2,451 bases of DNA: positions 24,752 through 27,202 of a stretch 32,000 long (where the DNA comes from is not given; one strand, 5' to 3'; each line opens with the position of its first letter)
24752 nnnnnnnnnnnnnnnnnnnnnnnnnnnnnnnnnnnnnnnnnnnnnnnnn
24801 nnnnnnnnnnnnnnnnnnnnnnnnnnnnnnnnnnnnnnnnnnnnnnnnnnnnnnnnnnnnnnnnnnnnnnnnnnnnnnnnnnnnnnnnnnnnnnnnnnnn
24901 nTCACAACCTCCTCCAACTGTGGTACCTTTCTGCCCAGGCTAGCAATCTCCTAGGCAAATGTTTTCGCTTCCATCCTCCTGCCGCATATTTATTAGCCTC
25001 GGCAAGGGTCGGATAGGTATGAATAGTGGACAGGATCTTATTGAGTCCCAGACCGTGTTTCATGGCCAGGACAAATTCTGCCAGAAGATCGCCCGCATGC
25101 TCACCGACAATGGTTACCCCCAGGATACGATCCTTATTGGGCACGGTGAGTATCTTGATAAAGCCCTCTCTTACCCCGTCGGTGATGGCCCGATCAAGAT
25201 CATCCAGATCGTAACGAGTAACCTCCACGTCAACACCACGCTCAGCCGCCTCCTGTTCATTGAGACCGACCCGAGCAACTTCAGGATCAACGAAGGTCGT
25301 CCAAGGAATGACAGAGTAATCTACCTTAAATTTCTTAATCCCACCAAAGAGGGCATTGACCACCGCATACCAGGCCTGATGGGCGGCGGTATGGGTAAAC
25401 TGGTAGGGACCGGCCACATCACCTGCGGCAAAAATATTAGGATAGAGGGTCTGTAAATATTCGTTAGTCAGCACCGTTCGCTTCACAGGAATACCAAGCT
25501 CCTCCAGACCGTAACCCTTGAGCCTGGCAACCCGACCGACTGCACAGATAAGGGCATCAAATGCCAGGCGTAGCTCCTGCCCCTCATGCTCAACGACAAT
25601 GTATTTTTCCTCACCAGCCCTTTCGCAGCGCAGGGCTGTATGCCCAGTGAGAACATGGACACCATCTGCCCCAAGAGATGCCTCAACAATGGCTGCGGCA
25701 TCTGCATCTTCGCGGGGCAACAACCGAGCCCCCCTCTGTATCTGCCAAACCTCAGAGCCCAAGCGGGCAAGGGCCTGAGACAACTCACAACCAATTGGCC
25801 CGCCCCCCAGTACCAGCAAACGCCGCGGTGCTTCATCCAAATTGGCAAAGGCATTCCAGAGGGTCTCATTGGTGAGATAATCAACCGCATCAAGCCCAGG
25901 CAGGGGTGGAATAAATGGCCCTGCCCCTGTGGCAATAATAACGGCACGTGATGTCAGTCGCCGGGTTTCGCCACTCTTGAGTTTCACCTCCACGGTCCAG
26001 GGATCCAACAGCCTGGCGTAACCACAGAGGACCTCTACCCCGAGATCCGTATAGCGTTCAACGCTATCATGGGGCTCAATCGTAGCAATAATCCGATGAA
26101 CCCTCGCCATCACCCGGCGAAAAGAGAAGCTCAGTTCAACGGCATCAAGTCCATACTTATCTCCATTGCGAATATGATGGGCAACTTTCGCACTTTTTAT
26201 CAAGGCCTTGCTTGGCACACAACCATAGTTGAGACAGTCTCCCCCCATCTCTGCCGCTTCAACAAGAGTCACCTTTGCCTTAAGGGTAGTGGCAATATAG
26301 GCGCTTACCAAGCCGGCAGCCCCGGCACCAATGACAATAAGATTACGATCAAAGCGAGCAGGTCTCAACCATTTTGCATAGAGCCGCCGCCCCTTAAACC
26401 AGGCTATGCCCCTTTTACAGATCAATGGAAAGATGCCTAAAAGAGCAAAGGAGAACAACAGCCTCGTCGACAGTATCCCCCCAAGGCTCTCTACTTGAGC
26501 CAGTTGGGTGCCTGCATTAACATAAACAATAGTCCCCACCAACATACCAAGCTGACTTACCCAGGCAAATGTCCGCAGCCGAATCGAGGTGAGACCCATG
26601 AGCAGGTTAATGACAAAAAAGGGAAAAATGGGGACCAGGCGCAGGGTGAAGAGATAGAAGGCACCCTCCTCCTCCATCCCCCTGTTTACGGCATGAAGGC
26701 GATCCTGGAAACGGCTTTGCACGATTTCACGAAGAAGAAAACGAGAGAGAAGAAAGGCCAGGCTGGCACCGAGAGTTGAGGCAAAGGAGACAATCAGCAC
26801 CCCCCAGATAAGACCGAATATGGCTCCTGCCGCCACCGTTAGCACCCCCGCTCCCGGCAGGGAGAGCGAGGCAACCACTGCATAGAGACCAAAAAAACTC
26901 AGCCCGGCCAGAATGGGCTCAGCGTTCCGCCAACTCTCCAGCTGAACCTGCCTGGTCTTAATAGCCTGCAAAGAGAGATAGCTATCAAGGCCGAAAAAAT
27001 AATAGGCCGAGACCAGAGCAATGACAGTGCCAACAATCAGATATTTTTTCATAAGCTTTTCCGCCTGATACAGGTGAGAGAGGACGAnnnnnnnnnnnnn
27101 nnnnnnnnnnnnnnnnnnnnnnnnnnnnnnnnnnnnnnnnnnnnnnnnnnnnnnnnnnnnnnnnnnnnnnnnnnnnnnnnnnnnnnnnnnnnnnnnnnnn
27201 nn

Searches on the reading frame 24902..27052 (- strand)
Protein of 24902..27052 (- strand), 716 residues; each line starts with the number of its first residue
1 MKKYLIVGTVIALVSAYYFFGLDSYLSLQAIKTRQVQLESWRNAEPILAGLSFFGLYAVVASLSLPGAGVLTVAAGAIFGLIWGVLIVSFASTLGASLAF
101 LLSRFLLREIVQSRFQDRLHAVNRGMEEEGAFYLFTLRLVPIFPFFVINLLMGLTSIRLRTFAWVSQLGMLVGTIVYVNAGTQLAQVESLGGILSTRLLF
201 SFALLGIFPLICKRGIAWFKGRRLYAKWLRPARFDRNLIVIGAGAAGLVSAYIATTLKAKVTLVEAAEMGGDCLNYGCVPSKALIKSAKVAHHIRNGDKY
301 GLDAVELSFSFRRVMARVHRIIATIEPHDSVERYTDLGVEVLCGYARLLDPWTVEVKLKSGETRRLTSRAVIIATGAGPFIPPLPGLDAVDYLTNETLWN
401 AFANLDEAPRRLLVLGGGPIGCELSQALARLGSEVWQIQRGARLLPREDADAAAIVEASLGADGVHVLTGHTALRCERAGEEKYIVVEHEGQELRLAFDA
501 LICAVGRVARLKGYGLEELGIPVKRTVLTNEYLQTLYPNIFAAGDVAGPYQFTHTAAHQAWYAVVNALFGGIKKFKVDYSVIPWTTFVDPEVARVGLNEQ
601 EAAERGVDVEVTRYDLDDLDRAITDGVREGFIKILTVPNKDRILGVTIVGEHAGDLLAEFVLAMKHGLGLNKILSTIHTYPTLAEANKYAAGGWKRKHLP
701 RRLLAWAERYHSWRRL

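Call 42: search_protein_families(library=pfam, proteins=[window:24902-27052:-], max_evalue=0.00001)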
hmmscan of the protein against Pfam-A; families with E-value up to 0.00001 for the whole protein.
window:24902-27052:- (716 aa): 7 families
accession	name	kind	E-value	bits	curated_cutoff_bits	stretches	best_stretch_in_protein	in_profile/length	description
PF07992.20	Pyr_redox_2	-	2.5e-56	191.7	26.1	1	237-560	2-291/291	Pyridine nucleotide-disulphide oxidoreductase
PF02852.28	Pyr_redox_dim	-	1.7e-29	102.6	25.3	1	582-690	1-109/110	Pyridine nucleotide-disulphide oxidoreductase, dimerisation domain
PF09335.16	VTT_dom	-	4.4e-25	89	33.9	1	70-182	5-122/123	VTT domain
PF00070.33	Pyr_redox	-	2.8e-20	73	22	1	411-483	1-74/82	Pyridine nucleotide-disulphide oxidoreductase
PF13738.12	Pyr_redox_3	-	8.6e-08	32.2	30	0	364-544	121-305/305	Pyridine nucleotide-disulphide oxidoreductase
PF01134.28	GIDA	-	4.7e-07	29.6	22.1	1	238-376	2-149/391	Glucose inhibited division protein A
PF01266.30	DAO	-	7.5e-06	26.1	27.9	0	238-270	2-35/353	FAD dependent oxidoreductase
